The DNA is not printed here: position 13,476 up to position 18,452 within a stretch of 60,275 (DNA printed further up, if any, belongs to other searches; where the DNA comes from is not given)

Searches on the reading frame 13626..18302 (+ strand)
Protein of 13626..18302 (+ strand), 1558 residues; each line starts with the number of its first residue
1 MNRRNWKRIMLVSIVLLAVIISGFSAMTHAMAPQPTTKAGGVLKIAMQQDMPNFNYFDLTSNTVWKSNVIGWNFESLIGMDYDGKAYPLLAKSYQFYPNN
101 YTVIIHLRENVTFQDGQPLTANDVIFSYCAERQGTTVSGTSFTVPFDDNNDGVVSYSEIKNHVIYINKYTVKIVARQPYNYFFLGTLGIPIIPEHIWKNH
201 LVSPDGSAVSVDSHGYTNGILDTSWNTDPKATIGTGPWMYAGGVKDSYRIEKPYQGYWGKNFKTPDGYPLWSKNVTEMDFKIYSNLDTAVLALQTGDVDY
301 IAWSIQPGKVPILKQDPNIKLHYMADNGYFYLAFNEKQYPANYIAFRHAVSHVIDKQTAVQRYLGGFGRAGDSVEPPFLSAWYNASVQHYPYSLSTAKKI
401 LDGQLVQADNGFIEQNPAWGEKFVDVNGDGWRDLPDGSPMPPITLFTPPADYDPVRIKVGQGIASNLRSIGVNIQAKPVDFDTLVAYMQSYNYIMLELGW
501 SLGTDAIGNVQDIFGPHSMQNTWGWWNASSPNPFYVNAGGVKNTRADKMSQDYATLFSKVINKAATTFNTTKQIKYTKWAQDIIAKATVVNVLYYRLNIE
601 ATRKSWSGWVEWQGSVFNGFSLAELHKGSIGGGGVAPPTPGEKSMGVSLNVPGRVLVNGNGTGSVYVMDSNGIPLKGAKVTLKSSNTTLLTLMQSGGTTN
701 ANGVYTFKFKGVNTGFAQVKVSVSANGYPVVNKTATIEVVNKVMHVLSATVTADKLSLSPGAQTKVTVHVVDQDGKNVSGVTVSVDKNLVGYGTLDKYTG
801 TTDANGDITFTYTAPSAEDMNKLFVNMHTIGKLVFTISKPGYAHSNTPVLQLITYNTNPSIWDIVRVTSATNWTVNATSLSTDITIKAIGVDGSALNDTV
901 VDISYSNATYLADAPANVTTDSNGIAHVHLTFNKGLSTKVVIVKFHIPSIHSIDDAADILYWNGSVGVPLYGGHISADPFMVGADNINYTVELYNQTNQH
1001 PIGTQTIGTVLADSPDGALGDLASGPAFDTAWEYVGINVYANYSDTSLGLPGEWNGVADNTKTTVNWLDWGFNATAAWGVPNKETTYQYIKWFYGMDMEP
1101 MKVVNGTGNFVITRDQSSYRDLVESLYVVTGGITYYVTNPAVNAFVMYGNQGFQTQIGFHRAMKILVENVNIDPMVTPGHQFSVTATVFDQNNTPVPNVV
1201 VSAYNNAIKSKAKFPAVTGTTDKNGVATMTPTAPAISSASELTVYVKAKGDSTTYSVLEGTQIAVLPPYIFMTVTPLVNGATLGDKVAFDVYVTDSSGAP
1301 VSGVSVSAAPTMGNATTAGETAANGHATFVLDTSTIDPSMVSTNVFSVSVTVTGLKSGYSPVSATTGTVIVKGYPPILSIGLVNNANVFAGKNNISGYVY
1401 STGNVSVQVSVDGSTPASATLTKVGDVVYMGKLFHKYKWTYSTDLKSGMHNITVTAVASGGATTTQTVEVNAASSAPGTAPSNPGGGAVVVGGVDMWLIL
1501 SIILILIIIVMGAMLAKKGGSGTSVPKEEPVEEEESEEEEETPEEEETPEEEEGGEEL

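Call 90: search_protein_families(library=pfam, proteins=[window:13626-18302:+], max_evalue=0.00001)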
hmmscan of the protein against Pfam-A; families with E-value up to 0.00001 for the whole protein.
window:13626-18302:+ (1558 aa): 7 families
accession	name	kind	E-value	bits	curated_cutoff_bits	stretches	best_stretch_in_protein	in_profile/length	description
PF00496.27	SBP_bac_5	-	2.4e-53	182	32.4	1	86-504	2-350/368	Bacterial extracellular solute-binding proteins, family 5 Middle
PF02369.22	Big_1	-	5e-23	81.5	34.9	3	664-726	22-83/93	Bacterial Ig-like domain (group 1)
PF17789.7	MG4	-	3e-17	63.1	24.7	0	1289-1337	18-65/95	Macroglobulin domain MG4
PF13620.12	CarboxypepD_reg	-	1.2e-12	48.5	32.3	1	665-739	4-71/82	Carboxypeptidase regulatory-like domain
PF11974.14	bMG3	-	8.8e-09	35.7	34.9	0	1192-1254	24-82/103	Bacterial alpha-2-macroglobulin MG3 domain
PF10670.15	DUF4198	-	4.6e-08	33.9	34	0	1192-1234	156-198/209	Domain of unknown function (DUF4198)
PF24107.1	DUF7382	-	2.4e-06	27.8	27.4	0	759-809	16-63/65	Domain of unknown function (DUF7382)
